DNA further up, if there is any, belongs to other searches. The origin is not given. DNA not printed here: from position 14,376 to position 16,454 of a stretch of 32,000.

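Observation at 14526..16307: Orphan primase-helicase-like fusion (RepB-prime/AEP-like core plus RecA-type ATPase) directly behind thiC, with no mobile-element context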

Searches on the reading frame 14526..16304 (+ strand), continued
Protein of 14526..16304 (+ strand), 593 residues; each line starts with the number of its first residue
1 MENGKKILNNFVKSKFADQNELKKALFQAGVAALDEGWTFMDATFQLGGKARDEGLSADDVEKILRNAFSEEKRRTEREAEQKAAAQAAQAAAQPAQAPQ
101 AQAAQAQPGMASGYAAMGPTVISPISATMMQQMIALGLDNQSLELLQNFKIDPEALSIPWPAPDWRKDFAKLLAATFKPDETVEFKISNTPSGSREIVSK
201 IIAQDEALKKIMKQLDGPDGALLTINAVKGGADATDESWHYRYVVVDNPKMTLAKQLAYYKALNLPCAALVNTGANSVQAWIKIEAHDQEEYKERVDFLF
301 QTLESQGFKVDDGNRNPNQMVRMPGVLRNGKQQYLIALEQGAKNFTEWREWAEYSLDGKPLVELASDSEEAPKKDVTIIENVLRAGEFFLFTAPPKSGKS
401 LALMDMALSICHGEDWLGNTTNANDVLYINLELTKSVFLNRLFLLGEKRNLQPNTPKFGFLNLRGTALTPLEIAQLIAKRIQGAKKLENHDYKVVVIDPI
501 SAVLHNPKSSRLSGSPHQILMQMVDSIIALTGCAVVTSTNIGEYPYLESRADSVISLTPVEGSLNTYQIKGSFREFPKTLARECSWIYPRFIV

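Call 25: search_protein_representatives(protein=window:14526-16304:+)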
Query: 593 residues. Proteins with E-value up to 0.001 (for the whole library): 2465; up to 1e-10: 813; up to 1e-30: 241. The best 150 are listed.
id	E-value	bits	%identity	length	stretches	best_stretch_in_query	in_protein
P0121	1.0e-248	842.9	67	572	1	1-593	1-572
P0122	6.7e-167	572.9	96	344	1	129-397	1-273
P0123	1.0e-114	400.6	91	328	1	315-512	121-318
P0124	4.5e-101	355.5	79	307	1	246-442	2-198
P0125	6.7e-98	345.1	35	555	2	151-591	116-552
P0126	3.6e-88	312.9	39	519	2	151-590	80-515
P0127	1.7e-87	310.7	35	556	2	152-565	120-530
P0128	4.0e-85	302.9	36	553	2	151-571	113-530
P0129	1.0e-83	298.3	35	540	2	153-589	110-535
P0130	9.7e-70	252.1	33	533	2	155-501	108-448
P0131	1.9e-54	201.6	30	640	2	150-576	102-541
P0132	5.7e-54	200.1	63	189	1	1-206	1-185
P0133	9.8e-53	196.0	68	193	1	1-148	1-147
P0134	1.6e-52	195.3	73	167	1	212-336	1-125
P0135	2.1e-50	188.3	34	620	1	154-537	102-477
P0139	2.5e-49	184.8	33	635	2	157-510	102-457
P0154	3.9e-46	174.2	31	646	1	150-536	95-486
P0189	9.7e-43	163.0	31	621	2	157-578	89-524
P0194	2.2e-42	161.8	29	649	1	149-592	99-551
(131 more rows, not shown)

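Call 29: find_homologous_proteins(query=A2, max_evalue=0.001)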
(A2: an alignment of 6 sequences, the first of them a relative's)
Query A2 (6 sequences) (555 aa, profile of the alignment): 88 proteins with E <= 0.001 among 8000 candidates.
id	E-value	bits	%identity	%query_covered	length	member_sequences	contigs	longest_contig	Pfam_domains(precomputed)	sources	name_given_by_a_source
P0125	2.8e-263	892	100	100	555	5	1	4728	PF13481.13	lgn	-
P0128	1.2e-259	881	42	99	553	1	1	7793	PF13481.13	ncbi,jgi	jgi:hypothetical protein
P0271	1.7e-238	811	78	100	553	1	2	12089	PF13481.13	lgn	-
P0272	2.8e-224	764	66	100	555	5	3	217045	PF13481.13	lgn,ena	-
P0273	2.7e-216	737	64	100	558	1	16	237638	PF13481.13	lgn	-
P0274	4.0e-210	717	39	99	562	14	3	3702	PF13481.13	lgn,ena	-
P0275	1.4e-206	705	45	99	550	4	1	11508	PF13481.13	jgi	jgi:hypothetical protein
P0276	2.7e-142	493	32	98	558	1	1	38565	PF13481.13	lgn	-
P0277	3.6e-140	486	33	99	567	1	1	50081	PF13481.13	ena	-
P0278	6.5e-136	472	32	99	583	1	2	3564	PF13481.13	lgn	-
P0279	9.3e-136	472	33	99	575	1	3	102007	PF13481.13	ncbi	-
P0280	5.8e-135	469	31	99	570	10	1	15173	PF13481.13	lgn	-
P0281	1.4e-57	213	26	99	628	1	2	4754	PF13481.13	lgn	-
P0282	5.2e-36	142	24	66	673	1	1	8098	PF13481.13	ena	-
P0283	1.8e-15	74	32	32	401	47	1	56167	PF13481.13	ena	-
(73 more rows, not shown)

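Call 30: find_encoding_contigs(protein=P0273, flank=10000, max_places=1)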
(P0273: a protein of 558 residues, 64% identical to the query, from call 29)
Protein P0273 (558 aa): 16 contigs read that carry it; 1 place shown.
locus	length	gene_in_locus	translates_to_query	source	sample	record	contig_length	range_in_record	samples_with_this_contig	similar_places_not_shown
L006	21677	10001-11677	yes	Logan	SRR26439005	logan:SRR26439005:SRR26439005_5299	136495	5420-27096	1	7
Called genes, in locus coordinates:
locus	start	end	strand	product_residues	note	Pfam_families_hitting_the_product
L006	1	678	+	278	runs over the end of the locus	PF10609:ParA, PF13614:AAA_31 (weak), PF01656:CbiA, PF02374:ArsA_ATPase (faint)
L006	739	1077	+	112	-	-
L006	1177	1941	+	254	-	PF04542:Sigma70_r2, PF04539:Sigma70_r3 (weak), PF08281:Sigma70_r4_2, PF04545:Sigma70_r4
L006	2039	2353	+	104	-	-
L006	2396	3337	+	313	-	PF08668:HDOD, PF01966:HD (faint)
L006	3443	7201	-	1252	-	-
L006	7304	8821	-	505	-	-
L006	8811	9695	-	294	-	PF14394:DUF4423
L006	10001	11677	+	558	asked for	PF13481:AAA_25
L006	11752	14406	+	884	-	PF02861:Clp_N, PF00004:AAA, PF17871:AAA_lid_9, PF00158:Sigma54_activat, PF07724:AAA_2, PF00004:AAA, PF07728:AAA_5, PF10431:ClpB_D2-small, +6 more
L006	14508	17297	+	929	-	PF08479:POTRA_2 (faint), PF07244:POTRA, PF01103:Omp85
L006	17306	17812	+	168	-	PF03938:OmpH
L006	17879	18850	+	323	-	PF25087:GMPPB_C (faint), PF25084:LbH_EIF2B (faint), PF00132:Hexapep (weak)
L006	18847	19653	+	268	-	PF03331:LpxC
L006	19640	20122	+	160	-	PF22817:ApeP-like, PF07977:FabA, PF22818:ApeI-like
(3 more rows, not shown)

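Call 31: find_encoding_contigs(protein=P0279, flank=10000, max_places=1)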
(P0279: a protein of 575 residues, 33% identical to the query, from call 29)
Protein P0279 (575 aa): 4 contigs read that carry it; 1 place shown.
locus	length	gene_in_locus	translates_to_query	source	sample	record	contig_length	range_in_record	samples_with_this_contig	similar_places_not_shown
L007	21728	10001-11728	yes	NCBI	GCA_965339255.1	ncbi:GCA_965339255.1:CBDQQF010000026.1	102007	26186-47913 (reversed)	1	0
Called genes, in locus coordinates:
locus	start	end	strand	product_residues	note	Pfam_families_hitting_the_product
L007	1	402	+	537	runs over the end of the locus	PF02878:PGM_PMM_I, PF02879:PGM_PMM_II, PF02880:PGM_PMM_III, PF00408:PGM_PMM_IV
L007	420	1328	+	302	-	-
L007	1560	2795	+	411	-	PF02463:SMC_N (weak), PF00005:ABC_tran, PF13304:AAA_21 (faint), PF08402:TOBE_2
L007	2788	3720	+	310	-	PF00528:BPD_transp_1 (weak)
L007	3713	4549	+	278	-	PF00528:BPD_transp_1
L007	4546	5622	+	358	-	PF01547:SBP_bac_1, PF13416:SBP_bac_8, PF13343:SBP_bac_6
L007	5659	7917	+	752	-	PF00330:Aconitase, PF00694:Aconitase_C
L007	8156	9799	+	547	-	PF00209:SNF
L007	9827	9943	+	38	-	-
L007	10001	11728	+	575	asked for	PF13481:AAA_25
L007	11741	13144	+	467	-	-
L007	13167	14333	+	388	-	PF01476:LysM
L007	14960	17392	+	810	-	PF01588:tRNA_bind, PF03483:B3_4, PF03484:B5, PF17759:tRNA_synthFbeta, PF01409:tRNA-synt_2d (weak), PF03147:FDX-ACB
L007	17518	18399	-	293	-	PF01513:NAD_kinase, PF20143:NAD_kinase_C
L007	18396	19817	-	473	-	PF00275:EPSP_synthase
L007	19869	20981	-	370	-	PF03807:F420_oxidored (weak), PF02153:PDH_N, PF20463:PDH_C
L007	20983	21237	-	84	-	PF01817:CM_2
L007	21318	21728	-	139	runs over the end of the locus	PF00892:EamA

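Call 32: find_encoding_contigs(protein=P0275, flank=10000, max_places=1)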
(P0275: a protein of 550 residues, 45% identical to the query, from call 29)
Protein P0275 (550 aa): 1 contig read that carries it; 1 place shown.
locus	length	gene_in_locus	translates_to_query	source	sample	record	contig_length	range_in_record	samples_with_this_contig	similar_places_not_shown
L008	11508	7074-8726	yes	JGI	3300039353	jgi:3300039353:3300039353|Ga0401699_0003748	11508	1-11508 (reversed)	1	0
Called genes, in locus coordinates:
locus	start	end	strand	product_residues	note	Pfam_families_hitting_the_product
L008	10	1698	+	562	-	PF00587:tRNA-synt_2b, PF04073:tRNA_edit, PF03129:HGTP_anticodon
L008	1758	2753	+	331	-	PF00933:Glyco_hydro_3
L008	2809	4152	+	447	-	PF04851:ResIII, PF00270:DEAD, PF00271:Helicase_C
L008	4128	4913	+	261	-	PF00557:Peptidase_M24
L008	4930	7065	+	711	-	PF21305:type_II_gspD_N0 (faint), PF07660:STN (weak), PF00263:Secretin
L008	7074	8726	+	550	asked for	PF13481:AAA_25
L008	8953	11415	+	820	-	PF02861:Clp_N, PF00004:AAA, PF17871:AAA_lid_9, PF00158:Sigma54_activat, PF07724:AAA_2, PF00004:AAA, PF07728:AAA_5, PF10431:ClpB_D2-small, +10 more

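Call 40: find_related_loci(query=A2, collection=genome_contigs, flank=8000)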
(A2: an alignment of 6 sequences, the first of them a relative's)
Query A2 (555 aa) in genome_contigs; peptide patterns used: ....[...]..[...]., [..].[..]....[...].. (x = any residue, [..] = any of these).
119 stretches matched a pattern; 78 encode a relative of the query (tblastn E <= 1e-3); 78 distinct loci.
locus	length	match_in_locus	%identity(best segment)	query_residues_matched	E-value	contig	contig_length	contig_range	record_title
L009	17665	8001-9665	66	1-555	0e+0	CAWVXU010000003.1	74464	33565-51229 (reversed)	MAG TPA_asm: uncultured Fibrobacterales bacterium isolate ERR3589561_binner13_3 genome assembly, contig: ERZ7462832.152,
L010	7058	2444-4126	40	1-553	1e-142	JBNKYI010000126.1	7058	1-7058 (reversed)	MAG: Fibrobacterales bacterium isolate D1D2.bin.27.permissive NODE_126_length_7058_cov_3.209139, whole genome shotgun se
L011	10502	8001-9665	39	6-552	4e-131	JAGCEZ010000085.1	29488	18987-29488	MAG: Fibrobacterales bacterium isolate RGIG9731 Yak_Omasum-3__c1015213, whole genome shotgun sequence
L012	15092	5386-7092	36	6-552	3e-106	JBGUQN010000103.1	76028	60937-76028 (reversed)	MAG: Fibrobacter sp. isolate ruminal_MAG_139 ruminal_MAG_139_contig_0103, whole genome shotgun sequence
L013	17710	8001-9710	36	6-552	3e-105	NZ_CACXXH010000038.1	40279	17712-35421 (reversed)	MAG: Fibrobacter succinogenes isolate RUG11683, whole genome shotgun sequence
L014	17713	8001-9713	36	6-552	1e-104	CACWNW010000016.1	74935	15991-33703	MAG: Fibrobacter succinogenes isolate RUG10752 genome assembly, contig: RUG10752_asm_16, whole genome shotgun sequence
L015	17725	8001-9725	34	6-552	3e-103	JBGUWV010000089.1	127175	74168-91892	MAG: Fibrobacter sp. isolate ruminal_MAG_69 ruminal_MAG_69_contig_0089, whole genome shotgun sequence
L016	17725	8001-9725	34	6-552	4e-103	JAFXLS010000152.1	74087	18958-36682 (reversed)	MAG: Fibrobacter sp. isolate RGIG6529 Sheep_Reticulum-2__c678928, whole genome shotgun sequence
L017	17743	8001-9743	33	6-552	4e-102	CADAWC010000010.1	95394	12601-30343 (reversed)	MAG: Fibrobacter succinogenes isolate RUG13674 genome assembly, contig: RUG13674_asm_10, whole genome shotgun sequence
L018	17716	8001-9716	34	6-552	7e-101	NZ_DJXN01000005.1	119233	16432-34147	MAG: Fibrobacter sp. UBA7003 UBA7003_contig_5180, whole genome shotgun sequence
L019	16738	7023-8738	34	6-552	5e-101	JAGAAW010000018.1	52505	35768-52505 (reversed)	MAG: Fibrobacter sp. isolate RGIG8275 Water_buffalos_Rumen-5__c372061, whole genome shotgun sequence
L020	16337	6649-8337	34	23-552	4e-101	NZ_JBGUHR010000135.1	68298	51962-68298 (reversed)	MAG: Fibrobacter sp. isolate ruminal_MAG_346 ruminal_MAG_346_contig_0135, whole genome shotgun sequence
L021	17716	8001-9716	34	6-552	1e-100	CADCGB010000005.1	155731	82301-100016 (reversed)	MAG: Fibrobacter succinogenes isolate RUG14609 genome assembly, contig: RUG14609_asm_5, whole genome shotgun sequence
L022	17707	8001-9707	34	6-552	2e-100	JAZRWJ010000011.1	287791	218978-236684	MAG: Fibrobacter sp. isolate T1900044952_TA20190005.MAGScoT_cleanbin_000013 SGB_3701_k141_1669203, whole genome shotgun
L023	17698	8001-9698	33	6-552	2e-100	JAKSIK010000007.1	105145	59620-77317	MAG: Fibrobacter sp. isolate Horse_feces19 MAG019_7, whole genome shotgun sequence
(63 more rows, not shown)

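Call 43: predict_structure(alignment_id=A3)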
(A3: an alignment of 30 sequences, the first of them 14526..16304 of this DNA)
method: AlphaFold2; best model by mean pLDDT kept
length: 593 residues; sequences in the alignment: 30
mean_pLDDT: 80.7   pTM: 0.43
mean pLDDT of the five models: 80.7, 80.6, 78.0, 77.8, 77.7
residues with pLDDT >= 90: 204; 70-90: 272; 50-70: 65; < 50: 52
segments of 3 or more residues with pLDDT < 50: 89-126, 358-365
pLDDT, mean of each block of 10 residues (from residue 1): 76 84 89 85 87 87 87 53 52 36 27 28 43 59 65 67 87 91 84 85 80 84 91 80 91 84 91 90 92 93 85 86 90 91 88 63 47 81 94 92 96 93 95 91 93 92 85 89 86 94 74 76 91 94 88 93 90 82 89 87
secondary structure, 60 per line:
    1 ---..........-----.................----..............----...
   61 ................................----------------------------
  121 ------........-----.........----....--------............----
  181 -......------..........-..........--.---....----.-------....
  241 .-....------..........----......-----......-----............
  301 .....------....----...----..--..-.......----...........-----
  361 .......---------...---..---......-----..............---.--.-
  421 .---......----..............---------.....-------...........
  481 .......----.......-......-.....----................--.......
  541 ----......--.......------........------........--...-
elements in order: H4-13 H19-35 H40-53 H58-92 H127-134 H140-148 H153-156 H165-176 E182-187 E194-197 H198-203 H205-214 E221-224 H237-241 E243-246 H253-262 E267-272 E278-283 H289-305 H312-315 E320-322 E334-340 H345-355 H361-367 E377-379 E388-393 H399-412 E425-430 H435-448 E458-462 H470-487 E492-498 H500-505 H507-511 H516-531 E534-540 H545-550 E553-559 E566-573 E580-587 E590-592

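Call 46: fold_search(model_id=the predicted structure, library=pdb)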
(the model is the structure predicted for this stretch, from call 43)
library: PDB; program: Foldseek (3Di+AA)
matches with E <= 10: 1722; with E <= 0.001: 719
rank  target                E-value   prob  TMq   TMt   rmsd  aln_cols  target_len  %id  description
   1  5nwl_D                1.3e-10  1.00  0.28  0.50   6.3       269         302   13  Crystal structure of a human RAD51-ATP filament. (released 2018-03-07)
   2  9svx_H                1.5e-10  1.00  0.29  0.50   6.3       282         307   12  XRCC3-RAD51C-RAD51D-XRCC2 (XRCC3 complex) capping a RAD51 filament on single stranded DNA (released 2025-11-26)
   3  5nwl_F                1.6e-10  1.00  0.28  0.49   6.3       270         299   14  Crystal structure of a human RAD51-ATP filament. (released 2018-03-07)
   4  8bq2_A                2.0e-10  1.00  0.29  0.50   6.1       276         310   14  CryoEM structure of the pre-synaptic RAD51 nucleoprotein filament in the presence of ATP and Ca2+ (released 2023-05-03)
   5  9svx_E                2.7e-10  1.00  0.28  0.50   9.8       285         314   13  XRCC3-RAD51C-RAD51D-XRCC2 (XRCC3 complex) capping a RAD51 filament on single stranded DNA (released 2025-11-26)
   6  5nwl_B                2.8e-10  1.00  0.28  0.50   6.4       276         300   13  Crystal structure of a human RAD51-ATP filament. (released 2018-03-07)
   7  5nwl_H                2.8e-10  1.00  0.28  0.50   6.4       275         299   13  Crystal structure of a human RAD51-ATP filament. (released 2018-03-07)
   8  5nwl_A                3.2e-10  1.00  0.29  0.51   6.5       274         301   13  Crystal structure of a human RAD51-ATP filament. (released 2018-03-07)
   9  9njk_E                3.5e-10  1.00  0.29  0.52   6.2       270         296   12  The Cryo-EM structure of the yeast Rad51-ssDNA nucleoprotein filament ADP bound state (released 2025-03-19)
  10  2zud_B                3.5e-10  1.00  0.27  0.50  14.2       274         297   14  Crystal Structure of Left-handed RadA Filament (released 2009-04-07)
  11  9svx_I                4.2e-10  1.00  0.29  0.51   6.0       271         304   12  XRCC3-RAD51C-RAD51D-XRCC2 (XRCC3 complex) capping a RAD51 filament on single stranded DNA (released 2025-11-26)
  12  9q23_G                4.6e-10  1.00  0.27  0.46   9.9       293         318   13  DX2-CX3-RAD51 structure in the intermediate state (released 2026-03-04)
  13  9njr_E                5.2e-10  1.00  0.28  0.53   5.9       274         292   14  The Cryo-EM structure of the yeast Dmc1-ssDNA nucleoprotein filament ADP bound state (released 2025-03-19)
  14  9e6l_B                8.1e-10  1.00  0.29  0.49   6.4       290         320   12  Cryo-EM structure of yeast Rad51 nucleoprotein filament bound to Rad54peptide (released 2025-01-22)
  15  9njk_C                8.1e-10  1.00  0.28  0.51   6.3       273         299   12  The Cryo-EM structure of the yeast Rad51-ssDNA nucleoprotein filament ADP bound state (released 2025-03-19)
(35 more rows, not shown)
